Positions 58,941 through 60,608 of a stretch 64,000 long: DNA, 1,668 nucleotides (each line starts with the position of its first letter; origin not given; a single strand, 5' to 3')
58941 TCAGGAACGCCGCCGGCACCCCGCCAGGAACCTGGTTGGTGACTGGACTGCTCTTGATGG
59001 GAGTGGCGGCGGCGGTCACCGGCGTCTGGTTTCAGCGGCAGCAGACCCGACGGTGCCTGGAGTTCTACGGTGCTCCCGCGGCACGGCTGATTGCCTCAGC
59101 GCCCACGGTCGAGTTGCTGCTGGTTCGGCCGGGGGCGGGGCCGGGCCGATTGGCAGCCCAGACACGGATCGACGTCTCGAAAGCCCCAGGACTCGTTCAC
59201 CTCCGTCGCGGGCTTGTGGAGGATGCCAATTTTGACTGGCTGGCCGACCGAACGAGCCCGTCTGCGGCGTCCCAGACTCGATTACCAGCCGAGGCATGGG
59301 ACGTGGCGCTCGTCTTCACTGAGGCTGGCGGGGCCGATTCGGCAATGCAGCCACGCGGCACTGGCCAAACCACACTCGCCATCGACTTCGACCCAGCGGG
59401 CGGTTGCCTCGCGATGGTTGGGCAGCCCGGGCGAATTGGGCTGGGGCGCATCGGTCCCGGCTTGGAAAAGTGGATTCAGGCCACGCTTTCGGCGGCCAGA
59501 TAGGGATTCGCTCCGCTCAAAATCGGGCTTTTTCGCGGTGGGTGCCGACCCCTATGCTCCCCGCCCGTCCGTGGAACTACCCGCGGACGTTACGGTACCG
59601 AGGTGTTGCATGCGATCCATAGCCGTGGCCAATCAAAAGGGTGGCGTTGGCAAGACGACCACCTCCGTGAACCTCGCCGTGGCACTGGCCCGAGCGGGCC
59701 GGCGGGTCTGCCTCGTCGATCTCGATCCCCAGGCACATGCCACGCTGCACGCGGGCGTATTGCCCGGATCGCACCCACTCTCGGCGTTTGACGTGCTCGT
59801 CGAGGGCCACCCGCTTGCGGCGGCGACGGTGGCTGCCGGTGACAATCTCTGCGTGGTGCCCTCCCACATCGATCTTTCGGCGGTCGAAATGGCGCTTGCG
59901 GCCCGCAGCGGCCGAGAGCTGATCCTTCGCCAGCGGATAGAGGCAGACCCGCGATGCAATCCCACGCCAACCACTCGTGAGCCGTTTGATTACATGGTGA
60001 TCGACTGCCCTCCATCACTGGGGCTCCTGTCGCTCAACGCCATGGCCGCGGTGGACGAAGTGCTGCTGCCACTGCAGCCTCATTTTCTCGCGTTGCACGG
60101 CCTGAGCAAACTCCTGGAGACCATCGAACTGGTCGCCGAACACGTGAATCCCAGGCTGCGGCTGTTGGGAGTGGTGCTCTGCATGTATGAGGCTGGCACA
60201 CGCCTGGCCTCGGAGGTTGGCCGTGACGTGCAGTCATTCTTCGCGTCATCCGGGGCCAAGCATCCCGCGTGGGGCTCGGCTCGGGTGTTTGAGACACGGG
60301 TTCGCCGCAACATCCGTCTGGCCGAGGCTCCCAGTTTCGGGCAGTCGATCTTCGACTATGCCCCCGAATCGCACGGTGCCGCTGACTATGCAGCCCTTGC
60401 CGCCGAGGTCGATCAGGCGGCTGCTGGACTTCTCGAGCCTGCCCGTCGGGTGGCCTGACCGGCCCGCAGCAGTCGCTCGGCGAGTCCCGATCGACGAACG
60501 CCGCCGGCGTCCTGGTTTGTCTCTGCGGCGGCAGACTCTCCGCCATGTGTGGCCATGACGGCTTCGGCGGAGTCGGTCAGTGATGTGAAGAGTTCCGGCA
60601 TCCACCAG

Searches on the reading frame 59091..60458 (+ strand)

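Call 79: search_protein_families(library=pfam, proteins=[window:59091-60458:+], max_evalue=0.00001)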
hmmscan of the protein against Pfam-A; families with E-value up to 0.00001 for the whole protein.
window:59091-60458:+ (455 aa): 7 families
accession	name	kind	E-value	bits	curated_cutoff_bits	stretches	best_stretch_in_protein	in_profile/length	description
PF13614.12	AAA_31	-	2.1e-48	165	27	1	174-357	1-176/177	AAA domain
PF01656.29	CbiA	-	8.6e-24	84.3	25.4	1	177-419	1-124/125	CobQ/CobB/MinD/ParA nucleotide binding domain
PF10609.15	ParA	-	1.2e-14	54.7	27.1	1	175-212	4-41/246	NUBPL iron-transfer P-loop NTPase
PF09140.17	MipZ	-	1.5e-11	44.5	20.7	1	176-215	2-41/262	ATPase MipZ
PF00142.24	Fer4_NifH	-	4.8e-08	33.2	25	1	182-218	7-43/271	4Fe-4S iron sulfur cluster binding proteins, NifH/frxC family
PF06564.18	CBP_BcsQ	-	3.9e-07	30.3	21.3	1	174-323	1-140/234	Cellulose biosynthesis protein BcsQ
PF02374.21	ArsA_ATPase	-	8.8e-07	28.9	24.3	1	182-216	8-41/305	Anion-transporting ATPase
